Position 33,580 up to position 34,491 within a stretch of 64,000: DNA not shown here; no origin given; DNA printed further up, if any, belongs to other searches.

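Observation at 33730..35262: Tandem paralogous lipoproteins with extreme Tyr/Arg/Gly/Phe low-complexity tails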

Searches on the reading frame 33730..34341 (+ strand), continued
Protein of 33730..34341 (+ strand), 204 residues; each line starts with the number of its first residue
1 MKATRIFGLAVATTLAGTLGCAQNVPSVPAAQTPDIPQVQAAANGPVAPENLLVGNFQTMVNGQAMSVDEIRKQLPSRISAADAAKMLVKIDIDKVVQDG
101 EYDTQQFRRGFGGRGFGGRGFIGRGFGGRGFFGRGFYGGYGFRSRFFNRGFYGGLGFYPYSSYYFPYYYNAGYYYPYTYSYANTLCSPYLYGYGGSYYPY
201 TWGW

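Call 34: find_encoding_contigs(protein=P0027, flank=8000, max_places=3)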
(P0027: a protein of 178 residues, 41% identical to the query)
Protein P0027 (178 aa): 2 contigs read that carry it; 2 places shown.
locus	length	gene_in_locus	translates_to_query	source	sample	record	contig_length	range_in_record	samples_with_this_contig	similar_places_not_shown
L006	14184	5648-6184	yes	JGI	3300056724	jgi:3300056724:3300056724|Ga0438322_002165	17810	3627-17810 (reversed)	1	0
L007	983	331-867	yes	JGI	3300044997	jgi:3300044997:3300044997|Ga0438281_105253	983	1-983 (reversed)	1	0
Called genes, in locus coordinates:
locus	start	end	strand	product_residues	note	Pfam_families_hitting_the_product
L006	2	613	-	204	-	?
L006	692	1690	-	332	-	PF02195:ParB_N, PF17762:HTH_ParB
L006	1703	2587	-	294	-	PF13401:AAA_22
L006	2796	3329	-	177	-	-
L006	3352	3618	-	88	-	-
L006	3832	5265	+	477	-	PF02465:FliD_N, PF07195:FliD_C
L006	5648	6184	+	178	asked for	-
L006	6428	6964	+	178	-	-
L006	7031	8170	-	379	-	-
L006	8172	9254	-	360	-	PF00437:T2SSE, PF13555:AAA_29 (faint)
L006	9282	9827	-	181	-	-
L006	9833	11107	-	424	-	PF02403:Seryl_tRNA_N, PF00587:tRNA-synt_2b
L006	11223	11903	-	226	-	PF00027:cNMP_binding, PF13545:HTH_Crp_2, PF00325:Crp, PF00392:GntR (weak), PF13412:HTH_24 (weak)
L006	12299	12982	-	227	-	-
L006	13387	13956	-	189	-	-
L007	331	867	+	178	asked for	-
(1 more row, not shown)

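Call 36: find_encoding_contigs(protein=window:33730-34341:+, flank=1000, max_places=2)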
Protein window:33730-34341:+ (204 aa): no gene with exactly this product is on record in the collection.

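Call 37: find_encoding_contigs(protein=P0012, flank=8000, max_places=2)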
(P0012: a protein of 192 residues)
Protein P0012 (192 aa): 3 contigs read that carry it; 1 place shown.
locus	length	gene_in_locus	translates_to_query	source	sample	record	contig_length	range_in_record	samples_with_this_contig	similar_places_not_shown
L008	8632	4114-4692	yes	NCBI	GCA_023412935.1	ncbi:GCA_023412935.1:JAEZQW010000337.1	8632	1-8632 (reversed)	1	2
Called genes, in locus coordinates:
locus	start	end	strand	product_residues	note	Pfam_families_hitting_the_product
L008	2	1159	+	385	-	?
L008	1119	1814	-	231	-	PF04493:Endonuclease_5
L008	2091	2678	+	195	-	-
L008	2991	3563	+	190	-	-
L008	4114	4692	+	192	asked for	-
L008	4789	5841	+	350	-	PF02540:NAD_synthase (weak), PF02568:ThiI (faint), PF03054:tRNA_Me_trans, PF20259:tRNA_Me_trans_M, PF20258:tRNA_Me_trans_C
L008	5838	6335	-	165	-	PF00293:NUDIX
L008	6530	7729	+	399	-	PF07690:MFS_1, PF12832:MFS_1_like (weak), PF13347:MFS_2 (weak), PF07690:MFS_1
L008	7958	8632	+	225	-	?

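Call 58: find_encoding_contigs(protein=P0118, flank=9000, max_places=1)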
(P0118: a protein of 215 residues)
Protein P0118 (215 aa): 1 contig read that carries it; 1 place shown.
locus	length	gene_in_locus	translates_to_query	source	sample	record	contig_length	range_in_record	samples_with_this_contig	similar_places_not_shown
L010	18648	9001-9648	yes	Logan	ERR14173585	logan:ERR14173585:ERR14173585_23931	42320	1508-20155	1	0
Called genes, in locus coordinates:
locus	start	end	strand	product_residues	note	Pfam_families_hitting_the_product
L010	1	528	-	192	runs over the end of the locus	-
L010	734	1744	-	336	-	PF08240:ADH_N, PF00107:ADH_zinc_N, PF13602:ADH_zinc_N_2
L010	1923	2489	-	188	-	PF04229:GrpB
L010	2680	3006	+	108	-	PF00903:Glyoxalase (weak)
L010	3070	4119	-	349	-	PF28292:DUF8379 (faint), PF26745:SPM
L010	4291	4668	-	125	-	PF08818:DUF1801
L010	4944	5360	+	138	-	-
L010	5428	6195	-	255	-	PF12698:ABC2_membrane_3 (weak), PF12679:ABC2_membrane_2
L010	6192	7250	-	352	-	PF00005:ABC_tran, PF13304:AAA_21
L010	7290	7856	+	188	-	PF03551:PadR, PF10400:Vir_act_alpha_C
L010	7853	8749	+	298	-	PF02517:Rce1-like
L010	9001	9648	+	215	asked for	-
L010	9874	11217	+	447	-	-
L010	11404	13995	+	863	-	-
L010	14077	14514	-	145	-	-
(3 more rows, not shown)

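Call 76: search_protein_families(library=pfam, proteins=[P0020, P0023, P0025, P0026, P0028, P0029, P0019, P0015, P0040, P0016], max_evalue=5)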
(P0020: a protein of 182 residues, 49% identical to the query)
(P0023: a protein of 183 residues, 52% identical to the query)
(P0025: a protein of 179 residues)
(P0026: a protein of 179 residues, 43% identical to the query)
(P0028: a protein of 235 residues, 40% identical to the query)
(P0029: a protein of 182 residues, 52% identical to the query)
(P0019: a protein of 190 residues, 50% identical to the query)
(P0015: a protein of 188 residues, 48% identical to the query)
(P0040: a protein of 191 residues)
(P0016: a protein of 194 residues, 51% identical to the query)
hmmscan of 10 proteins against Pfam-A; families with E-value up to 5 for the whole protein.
P0020 (182 aa): 1 family
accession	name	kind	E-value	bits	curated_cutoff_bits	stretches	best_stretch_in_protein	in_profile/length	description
PF02730.20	AFOR_N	-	0.27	11.4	29.8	1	9-66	54-111/199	Aldehyde ferredoxin oxidoreductase, N-terminal domain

P0023 (183 aa): 0 families

P0025 (179 aa): 0 families

P0026 (179 aa): 0 families

P0028 (235 aa): 1 family
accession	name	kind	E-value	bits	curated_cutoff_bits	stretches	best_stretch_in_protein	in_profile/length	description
PF02472.21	ExbD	-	0.089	13.3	25.4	1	37-95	48-100/128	Biopolymer transport protein ExbD/TolR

P0029 (182 aa): 0 families

P0019 (190 aa): 1 family
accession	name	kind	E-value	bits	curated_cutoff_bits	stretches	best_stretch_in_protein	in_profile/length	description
PF16208.10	Keratin_2_head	-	2.5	8.6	28.2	1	106-159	72-127/161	Keratin type II head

P0015 (188 aa): 2 families
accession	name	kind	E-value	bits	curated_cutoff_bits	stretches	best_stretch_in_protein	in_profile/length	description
PF02472.21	ExbD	-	0.1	13.1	25.4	1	52-91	59-98/128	Biopolymer transport protein ExbD/TolR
PF11521.13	TFIIE-A_C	-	0.25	12.2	22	1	53-73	37-57/85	C-terminal general transcription factor TFIIE alpha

P0040 (191 aa): 3 families
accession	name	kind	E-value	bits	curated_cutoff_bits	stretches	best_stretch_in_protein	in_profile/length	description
PF16273.10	NuDC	-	0.047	14.6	30.2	1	75-99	12-36/66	Nuclear distribution C domain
PF16208.10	Keratin_2_head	-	0.061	13.9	28.2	1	104-149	76-123/161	Keratin type II head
PF02472.21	ExbD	-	0.19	12.2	25.4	1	25-90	39-100/128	Biopolymer transport protein ExbD/TolR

P0016 (194 aa): 1 family
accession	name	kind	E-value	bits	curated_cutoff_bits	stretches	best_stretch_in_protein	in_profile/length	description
PF02472.21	ExbD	-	0.16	12.5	25.4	1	29-96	34-100/128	Biopolymer transport protein ExbD/TolR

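Call 83: search_protein_families(library=phrogs, proteins=[window:33730-34341:+], max_evalue=0.1)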
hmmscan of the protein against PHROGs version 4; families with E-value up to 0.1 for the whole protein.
window:33730-34341:+ (204 aa): 0 families

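Call 84: search_protein_families(library=ncbifam, proteins=[P0014, P0037, P0105, P0050], max_evalue=0.1)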
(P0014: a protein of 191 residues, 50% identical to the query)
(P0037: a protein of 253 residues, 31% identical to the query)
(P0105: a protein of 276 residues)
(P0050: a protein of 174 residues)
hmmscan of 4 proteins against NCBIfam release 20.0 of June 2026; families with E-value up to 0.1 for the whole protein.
P0014 (191 aa): 0 families

P0037 (253 aa): 0 families

P0105 (276 aa): 4 families
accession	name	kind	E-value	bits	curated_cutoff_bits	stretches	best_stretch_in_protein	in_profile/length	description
TIGR02657.1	amicyanin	equivalog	2.6e-10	40.6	110.2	1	206-275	8-82/83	amicyanin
TIGR03102.1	halo_cynanin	subfamily_domain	6.6e-10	39.1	93.8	1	202-275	35-114/115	halocyanin domain-containing protein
TIGR02656.1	cyanin_plasto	equivalog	5.3e-06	26.8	87.85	1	205-275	13-98/99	plastocyanin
TIGR02375.1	pseudoazurin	equivalog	0.00016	21.4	109.85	1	205-275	11-84/116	pseudoazurin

P0050 (174 aa): 0 families
